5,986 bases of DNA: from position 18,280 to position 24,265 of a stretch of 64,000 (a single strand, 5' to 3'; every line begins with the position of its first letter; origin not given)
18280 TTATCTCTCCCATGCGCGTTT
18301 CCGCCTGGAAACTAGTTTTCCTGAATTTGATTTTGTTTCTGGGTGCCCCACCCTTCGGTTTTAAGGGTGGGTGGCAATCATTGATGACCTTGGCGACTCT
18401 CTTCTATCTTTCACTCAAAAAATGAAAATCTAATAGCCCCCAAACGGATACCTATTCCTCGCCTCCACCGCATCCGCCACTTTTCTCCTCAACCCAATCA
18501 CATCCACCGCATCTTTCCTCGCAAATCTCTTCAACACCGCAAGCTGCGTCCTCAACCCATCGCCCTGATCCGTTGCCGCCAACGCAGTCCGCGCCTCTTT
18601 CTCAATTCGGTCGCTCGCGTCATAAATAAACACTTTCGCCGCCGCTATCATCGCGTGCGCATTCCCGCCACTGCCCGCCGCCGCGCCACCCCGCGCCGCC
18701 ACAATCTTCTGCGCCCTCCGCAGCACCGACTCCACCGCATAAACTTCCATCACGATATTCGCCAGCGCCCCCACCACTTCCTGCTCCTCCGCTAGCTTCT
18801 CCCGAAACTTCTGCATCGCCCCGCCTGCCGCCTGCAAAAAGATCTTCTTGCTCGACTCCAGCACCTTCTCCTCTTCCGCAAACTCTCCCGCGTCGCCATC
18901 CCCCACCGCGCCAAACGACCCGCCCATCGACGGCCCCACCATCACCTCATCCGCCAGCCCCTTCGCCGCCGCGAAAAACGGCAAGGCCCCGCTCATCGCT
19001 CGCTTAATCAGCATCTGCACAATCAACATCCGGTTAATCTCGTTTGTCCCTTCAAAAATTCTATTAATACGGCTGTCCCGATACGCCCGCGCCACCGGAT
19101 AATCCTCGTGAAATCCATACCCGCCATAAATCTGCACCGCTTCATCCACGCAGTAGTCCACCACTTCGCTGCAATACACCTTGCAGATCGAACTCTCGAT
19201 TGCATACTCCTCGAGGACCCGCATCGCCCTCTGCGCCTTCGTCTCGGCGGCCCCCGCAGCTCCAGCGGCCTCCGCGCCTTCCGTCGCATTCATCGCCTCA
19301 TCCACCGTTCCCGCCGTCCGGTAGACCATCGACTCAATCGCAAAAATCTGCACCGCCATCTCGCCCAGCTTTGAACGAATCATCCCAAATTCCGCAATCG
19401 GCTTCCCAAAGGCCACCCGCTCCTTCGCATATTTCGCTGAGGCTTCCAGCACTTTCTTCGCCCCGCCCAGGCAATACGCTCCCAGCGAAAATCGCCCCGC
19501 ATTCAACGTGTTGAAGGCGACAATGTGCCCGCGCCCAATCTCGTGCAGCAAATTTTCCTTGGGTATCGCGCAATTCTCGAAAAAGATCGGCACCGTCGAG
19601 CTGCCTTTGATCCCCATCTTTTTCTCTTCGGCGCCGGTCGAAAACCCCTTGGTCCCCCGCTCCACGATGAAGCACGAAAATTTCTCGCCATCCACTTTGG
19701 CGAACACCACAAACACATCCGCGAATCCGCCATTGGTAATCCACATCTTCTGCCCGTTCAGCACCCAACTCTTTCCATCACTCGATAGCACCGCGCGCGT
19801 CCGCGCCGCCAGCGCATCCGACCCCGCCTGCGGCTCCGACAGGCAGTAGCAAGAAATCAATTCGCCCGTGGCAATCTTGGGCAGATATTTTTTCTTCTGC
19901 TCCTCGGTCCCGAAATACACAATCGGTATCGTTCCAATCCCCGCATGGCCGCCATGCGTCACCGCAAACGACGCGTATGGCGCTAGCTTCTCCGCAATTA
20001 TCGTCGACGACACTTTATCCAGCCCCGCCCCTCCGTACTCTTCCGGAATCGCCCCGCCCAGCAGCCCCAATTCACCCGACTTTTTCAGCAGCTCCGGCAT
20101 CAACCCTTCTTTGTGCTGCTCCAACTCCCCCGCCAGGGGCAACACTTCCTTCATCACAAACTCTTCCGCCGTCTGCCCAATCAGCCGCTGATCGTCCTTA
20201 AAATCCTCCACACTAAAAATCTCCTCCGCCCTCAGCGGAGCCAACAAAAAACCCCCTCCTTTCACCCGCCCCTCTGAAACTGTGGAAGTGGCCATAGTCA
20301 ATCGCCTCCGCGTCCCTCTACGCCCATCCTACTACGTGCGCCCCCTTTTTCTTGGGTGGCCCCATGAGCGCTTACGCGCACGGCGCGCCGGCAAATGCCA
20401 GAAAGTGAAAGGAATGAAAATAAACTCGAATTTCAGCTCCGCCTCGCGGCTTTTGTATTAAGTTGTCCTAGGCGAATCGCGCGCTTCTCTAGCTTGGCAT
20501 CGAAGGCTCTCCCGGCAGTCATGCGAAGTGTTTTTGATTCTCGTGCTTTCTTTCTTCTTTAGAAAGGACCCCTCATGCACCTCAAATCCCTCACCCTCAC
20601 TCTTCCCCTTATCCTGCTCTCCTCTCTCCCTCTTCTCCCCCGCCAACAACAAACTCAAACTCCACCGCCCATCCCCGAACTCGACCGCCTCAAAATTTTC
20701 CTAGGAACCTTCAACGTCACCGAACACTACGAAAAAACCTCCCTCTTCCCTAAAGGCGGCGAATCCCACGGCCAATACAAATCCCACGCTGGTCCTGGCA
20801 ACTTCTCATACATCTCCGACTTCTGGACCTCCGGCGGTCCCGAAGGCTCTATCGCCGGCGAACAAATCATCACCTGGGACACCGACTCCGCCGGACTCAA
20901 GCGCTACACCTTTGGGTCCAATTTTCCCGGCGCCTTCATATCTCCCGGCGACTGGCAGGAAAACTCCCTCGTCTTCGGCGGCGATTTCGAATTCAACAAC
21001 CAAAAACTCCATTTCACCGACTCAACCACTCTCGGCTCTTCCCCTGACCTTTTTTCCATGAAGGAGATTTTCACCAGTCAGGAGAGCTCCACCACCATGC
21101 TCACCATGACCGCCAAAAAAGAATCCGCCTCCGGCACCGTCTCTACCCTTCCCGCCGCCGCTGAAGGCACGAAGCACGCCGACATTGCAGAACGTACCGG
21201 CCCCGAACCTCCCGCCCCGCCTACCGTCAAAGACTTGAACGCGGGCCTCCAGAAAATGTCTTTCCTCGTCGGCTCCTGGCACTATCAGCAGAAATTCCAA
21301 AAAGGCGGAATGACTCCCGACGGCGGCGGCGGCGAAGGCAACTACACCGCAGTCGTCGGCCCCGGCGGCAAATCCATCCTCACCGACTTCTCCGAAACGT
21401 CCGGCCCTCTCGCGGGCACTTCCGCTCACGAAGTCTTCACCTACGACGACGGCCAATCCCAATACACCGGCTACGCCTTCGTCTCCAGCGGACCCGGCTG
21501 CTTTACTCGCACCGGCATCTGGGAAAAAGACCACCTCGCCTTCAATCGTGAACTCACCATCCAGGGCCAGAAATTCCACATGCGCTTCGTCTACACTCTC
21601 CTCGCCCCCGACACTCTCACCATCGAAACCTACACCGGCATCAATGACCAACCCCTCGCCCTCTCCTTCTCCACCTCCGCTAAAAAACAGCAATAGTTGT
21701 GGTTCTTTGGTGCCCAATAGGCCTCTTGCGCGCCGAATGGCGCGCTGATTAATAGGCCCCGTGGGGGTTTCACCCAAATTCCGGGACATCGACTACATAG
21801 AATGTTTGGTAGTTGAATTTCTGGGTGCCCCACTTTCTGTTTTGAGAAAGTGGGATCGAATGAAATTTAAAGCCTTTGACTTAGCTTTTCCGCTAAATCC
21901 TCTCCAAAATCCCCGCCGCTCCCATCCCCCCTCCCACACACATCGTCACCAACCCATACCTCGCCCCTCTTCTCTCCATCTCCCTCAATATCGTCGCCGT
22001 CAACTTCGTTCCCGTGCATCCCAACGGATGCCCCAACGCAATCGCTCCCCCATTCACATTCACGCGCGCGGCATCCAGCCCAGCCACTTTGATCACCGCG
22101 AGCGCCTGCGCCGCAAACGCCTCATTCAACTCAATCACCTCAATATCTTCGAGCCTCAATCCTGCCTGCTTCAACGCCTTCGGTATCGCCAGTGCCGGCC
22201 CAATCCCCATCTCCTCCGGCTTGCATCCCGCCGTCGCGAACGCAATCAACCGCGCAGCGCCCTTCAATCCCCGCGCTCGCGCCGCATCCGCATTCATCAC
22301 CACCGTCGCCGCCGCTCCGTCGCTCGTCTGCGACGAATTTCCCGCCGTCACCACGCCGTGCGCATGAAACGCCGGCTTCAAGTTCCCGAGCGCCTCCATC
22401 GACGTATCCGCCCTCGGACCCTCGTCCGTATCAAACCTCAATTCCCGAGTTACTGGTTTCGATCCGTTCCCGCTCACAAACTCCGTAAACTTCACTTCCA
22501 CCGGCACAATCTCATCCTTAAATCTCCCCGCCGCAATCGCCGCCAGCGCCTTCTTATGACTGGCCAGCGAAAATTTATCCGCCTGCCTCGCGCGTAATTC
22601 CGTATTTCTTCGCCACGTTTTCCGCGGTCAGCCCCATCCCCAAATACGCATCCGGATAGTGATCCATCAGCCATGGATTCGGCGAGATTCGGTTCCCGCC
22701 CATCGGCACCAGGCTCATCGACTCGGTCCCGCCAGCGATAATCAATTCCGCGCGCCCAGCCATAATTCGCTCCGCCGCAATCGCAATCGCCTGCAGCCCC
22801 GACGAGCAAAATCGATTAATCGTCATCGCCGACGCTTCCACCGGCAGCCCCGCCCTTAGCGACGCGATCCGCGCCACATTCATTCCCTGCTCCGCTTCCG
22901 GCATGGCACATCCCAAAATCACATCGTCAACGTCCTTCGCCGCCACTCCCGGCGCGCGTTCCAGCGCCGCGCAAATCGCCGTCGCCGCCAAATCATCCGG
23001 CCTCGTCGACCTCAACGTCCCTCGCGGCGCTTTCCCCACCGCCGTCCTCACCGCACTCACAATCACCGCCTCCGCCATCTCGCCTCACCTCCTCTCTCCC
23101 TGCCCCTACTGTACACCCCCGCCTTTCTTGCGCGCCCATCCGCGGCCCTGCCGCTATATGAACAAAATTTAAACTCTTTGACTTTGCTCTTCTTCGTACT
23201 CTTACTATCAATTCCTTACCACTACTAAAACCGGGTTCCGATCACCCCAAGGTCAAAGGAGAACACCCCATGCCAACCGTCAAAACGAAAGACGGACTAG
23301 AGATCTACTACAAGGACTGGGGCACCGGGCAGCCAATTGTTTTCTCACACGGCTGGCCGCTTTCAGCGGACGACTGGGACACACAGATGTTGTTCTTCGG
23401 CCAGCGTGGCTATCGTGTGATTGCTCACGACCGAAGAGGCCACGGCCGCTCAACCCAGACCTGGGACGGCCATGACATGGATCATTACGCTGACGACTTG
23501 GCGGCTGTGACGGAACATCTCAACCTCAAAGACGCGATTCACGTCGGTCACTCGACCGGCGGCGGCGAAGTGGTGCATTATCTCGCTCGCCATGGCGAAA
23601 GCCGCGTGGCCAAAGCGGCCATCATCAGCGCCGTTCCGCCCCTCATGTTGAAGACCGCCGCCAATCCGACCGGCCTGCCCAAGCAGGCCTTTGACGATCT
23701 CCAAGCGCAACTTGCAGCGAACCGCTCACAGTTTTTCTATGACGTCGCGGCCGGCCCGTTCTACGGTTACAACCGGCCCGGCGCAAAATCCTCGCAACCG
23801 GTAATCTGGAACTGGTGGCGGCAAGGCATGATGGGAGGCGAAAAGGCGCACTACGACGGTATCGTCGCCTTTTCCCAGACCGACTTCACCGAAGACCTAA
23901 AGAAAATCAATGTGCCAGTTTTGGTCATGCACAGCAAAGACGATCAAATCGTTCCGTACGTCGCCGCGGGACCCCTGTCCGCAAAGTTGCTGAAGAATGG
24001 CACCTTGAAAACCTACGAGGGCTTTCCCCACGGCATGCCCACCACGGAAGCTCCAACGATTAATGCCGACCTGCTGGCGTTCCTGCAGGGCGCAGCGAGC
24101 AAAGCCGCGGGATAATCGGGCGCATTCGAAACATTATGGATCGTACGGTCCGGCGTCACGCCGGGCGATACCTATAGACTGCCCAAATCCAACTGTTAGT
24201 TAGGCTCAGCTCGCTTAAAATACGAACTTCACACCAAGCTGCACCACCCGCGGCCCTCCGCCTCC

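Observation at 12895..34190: Stem covariation and + sense-only wobble pairs in the repeat hairpins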

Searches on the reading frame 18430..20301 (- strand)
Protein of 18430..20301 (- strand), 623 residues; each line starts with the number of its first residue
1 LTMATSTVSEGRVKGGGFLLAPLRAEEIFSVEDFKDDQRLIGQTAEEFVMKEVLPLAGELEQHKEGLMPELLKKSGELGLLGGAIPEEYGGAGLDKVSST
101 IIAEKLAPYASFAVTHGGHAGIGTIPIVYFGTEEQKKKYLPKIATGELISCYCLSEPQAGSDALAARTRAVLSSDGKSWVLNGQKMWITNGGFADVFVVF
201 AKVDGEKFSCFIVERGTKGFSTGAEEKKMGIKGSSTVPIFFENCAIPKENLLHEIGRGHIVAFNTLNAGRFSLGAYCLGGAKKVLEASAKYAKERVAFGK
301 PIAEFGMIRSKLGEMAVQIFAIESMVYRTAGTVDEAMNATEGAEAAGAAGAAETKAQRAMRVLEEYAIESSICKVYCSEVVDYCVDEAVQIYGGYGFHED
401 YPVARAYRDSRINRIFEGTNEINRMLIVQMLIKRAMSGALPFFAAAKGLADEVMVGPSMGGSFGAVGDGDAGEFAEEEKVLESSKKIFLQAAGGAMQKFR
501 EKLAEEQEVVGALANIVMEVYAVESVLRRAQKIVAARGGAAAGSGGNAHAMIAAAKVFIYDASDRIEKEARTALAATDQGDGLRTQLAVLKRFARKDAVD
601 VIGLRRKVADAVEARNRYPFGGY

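Call 8: search_protein_families(library=pfam, proteins=[window:18430-20301:-])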
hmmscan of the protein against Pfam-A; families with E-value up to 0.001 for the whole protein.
window:18430-20301:- (623 aa): 7 families
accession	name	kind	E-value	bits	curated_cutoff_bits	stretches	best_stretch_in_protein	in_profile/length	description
PF00441.29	Acyl-CoA_dh_1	-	4.9e-42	144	22.4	1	256-429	1-147/150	Acyl-CoA dehydrogenase, C-terminal domain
PF02771.21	Acyl-CoA_dh_N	-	9e-32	110.2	22.9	1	36-147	2-113/113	Acyl-CoA dehydrogenase, N-terminal domain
PF21263.2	Acyl-CoA-dh_C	-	4.5e-28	97.9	27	1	484-592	2-96/96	Acyl-CoA dehydrogenase, C-terminal domain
PF02770.24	Acyl-CoA_dh_M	-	9.1e-26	90.3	33.3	1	151-244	1-97/97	Acyl-CoA dehydrogenase, middle domain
PF08028.16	Acyl-CoA_dh_2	-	2e-14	54.4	22.7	1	273-420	3-133/134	Acyl-CoA dehydrogenase, C-terminal domain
PF21343.2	ACAD9-ACADV_C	-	2.5e-08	34.7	27.8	1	475-572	4-94/120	ACAD9/ACADV, C-terminal domain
PF22924.1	ACOX_C_alpha1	-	3e-05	24.3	27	1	334-422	73-159/169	Acyl-CoA oxidase, C-alpha1 domain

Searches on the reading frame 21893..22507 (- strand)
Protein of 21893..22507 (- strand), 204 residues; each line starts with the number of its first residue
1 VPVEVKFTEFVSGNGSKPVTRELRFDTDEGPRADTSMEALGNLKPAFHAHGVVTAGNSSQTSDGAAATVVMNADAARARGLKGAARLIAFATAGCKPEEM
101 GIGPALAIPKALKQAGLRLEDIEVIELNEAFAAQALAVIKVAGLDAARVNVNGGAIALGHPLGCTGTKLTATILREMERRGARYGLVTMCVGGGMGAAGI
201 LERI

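Call 26: search_protein_families(library=pfam, proteins=[window:21893-22507:-], max_evalue=0.01)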
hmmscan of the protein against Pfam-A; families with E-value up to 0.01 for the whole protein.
window:21893-22507:- (204 aa): 3 families
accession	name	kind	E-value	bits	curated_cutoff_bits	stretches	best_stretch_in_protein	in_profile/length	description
PF02803.24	Thiolase_C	-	6e-48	162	27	1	83-203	3-123/123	Thiolase, C-terminal domain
PF00108.29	Thiolase_N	-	6.9e-16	58.8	26.4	1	23-73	209-259/260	Thiolase, N-terminal domain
PF22691.2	Thiolase_C_1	-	0.0011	19.1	28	0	107-142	23-58/144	Thiolase C-terminal domain-like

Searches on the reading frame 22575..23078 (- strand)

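Call 26: search_protein_families(library=pfam, proteins=[window:22575-23078:-], max_evalue=0.01)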
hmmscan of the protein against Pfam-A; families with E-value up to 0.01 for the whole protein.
window:22575-23078:- (167 aa): 2 families
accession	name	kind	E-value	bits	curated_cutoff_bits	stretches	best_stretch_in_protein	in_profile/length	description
PF00108.29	Thiolase_N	-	4.3e-42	144.7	26.4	1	5-165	2-172/260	Thiolase, N-terminal domain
PF00109.32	ketoacyl-synt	-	4.6e-07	30.1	20.8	1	63-121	149-204/252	Beta-ketoacyl synthase, N-terminal domain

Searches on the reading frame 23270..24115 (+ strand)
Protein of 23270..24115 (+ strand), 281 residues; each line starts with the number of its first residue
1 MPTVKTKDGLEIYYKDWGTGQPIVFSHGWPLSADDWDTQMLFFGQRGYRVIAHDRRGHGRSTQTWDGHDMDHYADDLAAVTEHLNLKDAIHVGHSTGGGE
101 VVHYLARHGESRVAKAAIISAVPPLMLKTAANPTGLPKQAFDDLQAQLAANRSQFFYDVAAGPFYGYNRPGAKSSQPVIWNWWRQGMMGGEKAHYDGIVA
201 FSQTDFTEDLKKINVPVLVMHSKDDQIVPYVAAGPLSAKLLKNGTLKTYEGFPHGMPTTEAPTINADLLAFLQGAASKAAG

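Call 26: search_protein_families(library=pfam, proteins=[window:23270-24115:+], max_evalue=0.01)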
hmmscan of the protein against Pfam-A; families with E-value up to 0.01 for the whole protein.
window:23270-24115:+ (281 aa): 8 families
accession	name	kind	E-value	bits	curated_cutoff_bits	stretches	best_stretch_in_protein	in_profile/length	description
PF00561.26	Abhydrolase_1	-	1.3e-27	97.5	25.8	1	22-254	2-238/245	alpha/beta hydrolase fold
PF12146.15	Hydrolase_4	-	6.3e-22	78.5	27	2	23-121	7-108/239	Serine aminopeptidase, S33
PF12697.13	Abhydrolase_6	-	4.4e-18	67.2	26.3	1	23-236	1-187/217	Alpha/beta hydrolase family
PF00326.27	Peptidase_S9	-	3.7e-08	33.6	22.6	1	152-275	86-209/213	Prolyl oligopeptidase family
PF08538.16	DUF1749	-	0.00053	19.6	24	1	57-119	74-139/299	Protein of unknown function (DUF1749)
PF02230.22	Abhydrolase_2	-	0.0024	18.2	23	0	195-260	130-205/217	Phospholipase/Carboxylesterase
PF08386.16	Abhydrolase_4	-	0.0048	17.4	21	0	208-275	28-94/103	TAP-like protein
PF02129.25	Peptidase_S15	-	0.008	16.3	23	0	39-228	42-236/262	X-Pro dipeptidyl-peptidase (S15 family)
